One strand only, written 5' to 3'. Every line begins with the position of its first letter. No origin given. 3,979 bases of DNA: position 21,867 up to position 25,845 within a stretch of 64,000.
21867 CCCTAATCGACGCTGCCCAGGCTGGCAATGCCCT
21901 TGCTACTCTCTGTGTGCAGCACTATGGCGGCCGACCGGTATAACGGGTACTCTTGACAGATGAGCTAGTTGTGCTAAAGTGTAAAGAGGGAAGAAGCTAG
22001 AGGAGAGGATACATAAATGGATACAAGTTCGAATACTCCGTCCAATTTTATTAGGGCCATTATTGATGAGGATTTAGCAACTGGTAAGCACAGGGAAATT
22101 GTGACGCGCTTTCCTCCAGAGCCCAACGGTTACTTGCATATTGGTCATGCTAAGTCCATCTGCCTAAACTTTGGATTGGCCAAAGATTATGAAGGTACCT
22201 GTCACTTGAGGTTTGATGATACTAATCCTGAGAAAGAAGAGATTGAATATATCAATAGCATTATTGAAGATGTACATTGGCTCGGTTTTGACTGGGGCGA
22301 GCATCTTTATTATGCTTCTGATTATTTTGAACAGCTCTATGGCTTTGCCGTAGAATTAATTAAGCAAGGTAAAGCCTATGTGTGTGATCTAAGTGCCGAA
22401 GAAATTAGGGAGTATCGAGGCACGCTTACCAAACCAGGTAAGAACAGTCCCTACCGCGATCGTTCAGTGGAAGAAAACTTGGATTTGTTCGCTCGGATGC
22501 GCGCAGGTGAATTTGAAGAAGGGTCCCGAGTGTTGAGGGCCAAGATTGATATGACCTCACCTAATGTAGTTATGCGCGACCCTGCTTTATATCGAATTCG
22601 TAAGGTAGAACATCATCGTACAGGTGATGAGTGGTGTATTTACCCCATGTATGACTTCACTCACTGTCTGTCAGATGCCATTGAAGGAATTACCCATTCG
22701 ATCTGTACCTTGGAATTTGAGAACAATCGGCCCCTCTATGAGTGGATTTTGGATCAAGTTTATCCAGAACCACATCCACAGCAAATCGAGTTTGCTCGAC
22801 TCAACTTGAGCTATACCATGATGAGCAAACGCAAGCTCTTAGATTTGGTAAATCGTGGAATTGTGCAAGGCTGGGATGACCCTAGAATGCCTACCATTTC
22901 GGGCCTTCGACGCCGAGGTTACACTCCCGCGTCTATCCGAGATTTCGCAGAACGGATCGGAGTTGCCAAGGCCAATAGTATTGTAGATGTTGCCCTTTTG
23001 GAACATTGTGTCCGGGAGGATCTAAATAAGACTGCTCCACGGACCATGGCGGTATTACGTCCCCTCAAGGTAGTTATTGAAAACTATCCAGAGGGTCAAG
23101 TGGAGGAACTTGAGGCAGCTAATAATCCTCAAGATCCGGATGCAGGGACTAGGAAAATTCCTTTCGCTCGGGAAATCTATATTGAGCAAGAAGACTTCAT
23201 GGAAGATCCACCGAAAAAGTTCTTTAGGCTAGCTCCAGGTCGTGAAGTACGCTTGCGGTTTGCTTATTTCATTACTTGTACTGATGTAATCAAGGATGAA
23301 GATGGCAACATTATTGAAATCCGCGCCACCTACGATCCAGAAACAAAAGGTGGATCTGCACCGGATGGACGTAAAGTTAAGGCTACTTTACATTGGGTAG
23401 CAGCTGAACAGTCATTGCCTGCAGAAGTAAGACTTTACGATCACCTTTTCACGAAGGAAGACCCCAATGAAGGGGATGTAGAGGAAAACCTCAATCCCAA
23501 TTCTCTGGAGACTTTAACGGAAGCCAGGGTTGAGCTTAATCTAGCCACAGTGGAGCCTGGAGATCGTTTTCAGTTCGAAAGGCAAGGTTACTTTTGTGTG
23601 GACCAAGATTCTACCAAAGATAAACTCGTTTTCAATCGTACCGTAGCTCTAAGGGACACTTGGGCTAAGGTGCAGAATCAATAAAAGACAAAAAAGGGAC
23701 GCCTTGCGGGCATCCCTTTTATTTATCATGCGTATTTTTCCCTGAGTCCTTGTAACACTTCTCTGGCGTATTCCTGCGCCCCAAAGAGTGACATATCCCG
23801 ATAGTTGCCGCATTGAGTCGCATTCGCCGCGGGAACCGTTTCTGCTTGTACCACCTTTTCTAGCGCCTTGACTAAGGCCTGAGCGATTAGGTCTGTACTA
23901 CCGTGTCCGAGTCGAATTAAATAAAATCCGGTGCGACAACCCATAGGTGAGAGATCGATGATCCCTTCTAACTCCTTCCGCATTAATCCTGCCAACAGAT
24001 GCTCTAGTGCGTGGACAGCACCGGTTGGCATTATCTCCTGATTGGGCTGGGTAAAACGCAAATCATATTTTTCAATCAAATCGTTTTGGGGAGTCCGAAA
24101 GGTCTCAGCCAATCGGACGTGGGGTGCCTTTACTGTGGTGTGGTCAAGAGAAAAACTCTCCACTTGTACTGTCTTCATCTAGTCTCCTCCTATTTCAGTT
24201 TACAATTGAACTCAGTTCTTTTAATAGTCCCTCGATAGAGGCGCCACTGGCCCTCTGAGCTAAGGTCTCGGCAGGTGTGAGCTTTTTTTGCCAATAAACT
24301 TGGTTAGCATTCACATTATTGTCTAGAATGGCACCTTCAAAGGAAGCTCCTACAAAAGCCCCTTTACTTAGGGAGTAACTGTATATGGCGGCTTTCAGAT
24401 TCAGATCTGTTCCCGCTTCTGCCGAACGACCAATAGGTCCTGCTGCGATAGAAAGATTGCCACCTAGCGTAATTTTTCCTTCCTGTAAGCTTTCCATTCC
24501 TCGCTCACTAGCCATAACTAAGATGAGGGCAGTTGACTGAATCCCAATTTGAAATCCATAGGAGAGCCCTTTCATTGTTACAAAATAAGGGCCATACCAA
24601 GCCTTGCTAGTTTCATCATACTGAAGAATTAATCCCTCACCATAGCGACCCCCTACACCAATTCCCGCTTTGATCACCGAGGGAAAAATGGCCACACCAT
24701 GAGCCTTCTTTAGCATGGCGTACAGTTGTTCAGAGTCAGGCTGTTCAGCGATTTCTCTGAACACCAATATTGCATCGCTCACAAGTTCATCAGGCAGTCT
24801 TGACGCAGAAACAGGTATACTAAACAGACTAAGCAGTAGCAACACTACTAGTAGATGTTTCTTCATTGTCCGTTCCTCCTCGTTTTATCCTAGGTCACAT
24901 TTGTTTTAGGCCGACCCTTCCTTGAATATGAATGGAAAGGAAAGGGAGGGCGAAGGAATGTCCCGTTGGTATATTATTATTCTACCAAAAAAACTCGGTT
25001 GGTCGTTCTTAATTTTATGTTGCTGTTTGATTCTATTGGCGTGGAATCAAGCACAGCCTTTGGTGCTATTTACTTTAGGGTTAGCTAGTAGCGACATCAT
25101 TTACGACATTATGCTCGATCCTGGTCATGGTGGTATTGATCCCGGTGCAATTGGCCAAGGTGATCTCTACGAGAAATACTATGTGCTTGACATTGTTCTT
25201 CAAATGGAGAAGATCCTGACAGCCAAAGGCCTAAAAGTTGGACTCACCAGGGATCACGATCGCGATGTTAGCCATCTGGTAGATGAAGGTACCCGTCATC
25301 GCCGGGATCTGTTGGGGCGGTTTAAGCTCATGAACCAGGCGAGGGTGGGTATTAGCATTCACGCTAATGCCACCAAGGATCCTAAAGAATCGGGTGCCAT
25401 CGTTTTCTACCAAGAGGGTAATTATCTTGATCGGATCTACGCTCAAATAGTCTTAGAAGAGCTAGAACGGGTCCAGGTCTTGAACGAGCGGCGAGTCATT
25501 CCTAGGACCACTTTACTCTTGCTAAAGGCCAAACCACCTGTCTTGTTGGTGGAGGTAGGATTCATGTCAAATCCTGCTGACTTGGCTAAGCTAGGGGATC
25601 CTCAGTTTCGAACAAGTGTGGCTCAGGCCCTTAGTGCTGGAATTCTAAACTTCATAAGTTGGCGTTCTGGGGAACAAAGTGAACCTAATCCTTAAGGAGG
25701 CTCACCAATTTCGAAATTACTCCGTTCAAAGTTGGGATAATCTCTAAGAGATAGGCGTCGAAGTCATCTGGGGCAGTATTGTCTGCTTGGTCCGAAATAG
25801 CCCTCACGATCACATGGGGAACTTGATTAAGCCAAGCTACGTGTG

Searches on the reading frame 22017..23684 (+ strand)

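Call 23: search_protein_families(library=pfam, proteins=[window:22017-23684:+], max_evalue=0.001)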
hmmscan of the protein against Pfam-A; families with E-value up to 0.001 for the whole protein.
window:22017-23684:+ (555 aa): 3 families
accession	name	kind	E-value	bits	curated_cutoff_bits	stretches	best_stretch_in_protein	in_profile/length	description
PF00749.27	tRNA-synt_1c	-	6.8e-114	380.4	23.4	1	27-337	1-313/314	tRNA synthetases class I (E and Q), catalytic domain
PF03950.23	tRNA-synt_1c_C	-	7.2e-33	113.1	23.9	1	340-440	1-91/91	tRNA synthetases class I (E and Q), anti-codon binding domain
PF20974.2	tRNA-synt_1c_C2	-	2.4e-26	92.7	23.9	1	457-529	1-69/69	tRNA synthetases class I (E and Q), anti-codon binding domain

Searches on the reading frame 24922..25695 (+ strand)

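Call 23: search_protein_families(library=pfam, proteins=[window:24922-25695:+], max_evalue=0.001)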
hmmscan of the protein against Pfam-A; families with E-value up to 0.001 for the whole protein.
window:24922-25695:+ (257 aa): 1 family
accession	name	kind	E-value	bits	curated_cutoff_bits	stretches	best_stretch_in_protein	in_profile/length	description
PF01520.23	Amidase_3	-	3e-38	132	27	1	63-242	1-173/174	N-acetylmuramoyl-L-alanine amidase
